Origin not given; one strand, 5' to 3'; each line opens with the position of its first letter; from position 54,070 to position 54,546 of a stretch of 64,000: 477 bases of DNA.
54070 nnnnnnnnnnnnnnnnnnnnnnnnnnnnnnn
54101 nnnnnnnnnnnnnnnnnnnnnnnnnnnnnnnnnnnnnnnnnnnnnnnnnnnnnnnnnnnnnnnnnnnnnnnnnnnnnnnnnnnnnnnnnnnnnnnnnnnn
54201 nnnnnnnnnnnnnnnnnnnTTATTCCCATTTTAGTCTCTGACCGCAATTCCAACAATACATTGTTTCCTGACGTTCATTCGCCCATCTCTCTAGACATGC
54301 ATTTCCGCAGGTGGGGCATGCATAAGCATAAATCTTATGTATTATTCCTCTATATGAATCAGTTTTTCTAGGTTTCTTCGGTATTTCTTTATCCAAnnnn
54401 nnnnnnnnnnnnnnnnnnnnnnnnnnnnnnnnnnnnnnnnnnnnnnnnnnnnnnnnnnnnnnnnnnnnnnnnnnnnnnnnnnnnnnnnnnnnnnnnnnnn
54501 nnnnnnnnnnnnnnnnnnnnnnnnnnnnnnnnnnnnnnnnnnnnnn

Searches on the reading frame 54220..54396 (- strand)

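Call 40: search_protein_families(library=pfam, proteins=[window:54220-54396:-], max_evalue=0.01)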
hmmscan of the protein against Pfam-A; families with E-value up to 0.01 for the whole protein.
window:54220-54396:- (58 aa): 5 families
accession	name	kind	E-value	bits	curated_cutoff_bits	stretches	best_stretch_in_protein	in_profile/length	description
PF24463.1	DUF7577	-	0.002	18.1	28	0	47-55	18-26/27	Domain of unknown function (DUF7577)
PF13248.11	Zn_ribbon_3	-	0.0029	17.5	27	0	45-55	2-11/26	zinc-ribbon domain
PF07754.17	HVO_2753_ZBP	-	0.0032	17.7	33.2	0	22-52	14-46/46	Small zinc finger protein HVO_2753-like, Zn-binding pocket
PF09723.15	Zn_ribbon_8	-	0.005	17.3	34.4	1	22-54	3-36/41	Zinc ribbon domain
PF06044.18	DpnI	-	0.0076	16.4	26.7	1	26-54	33-62/183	Dam-replacing family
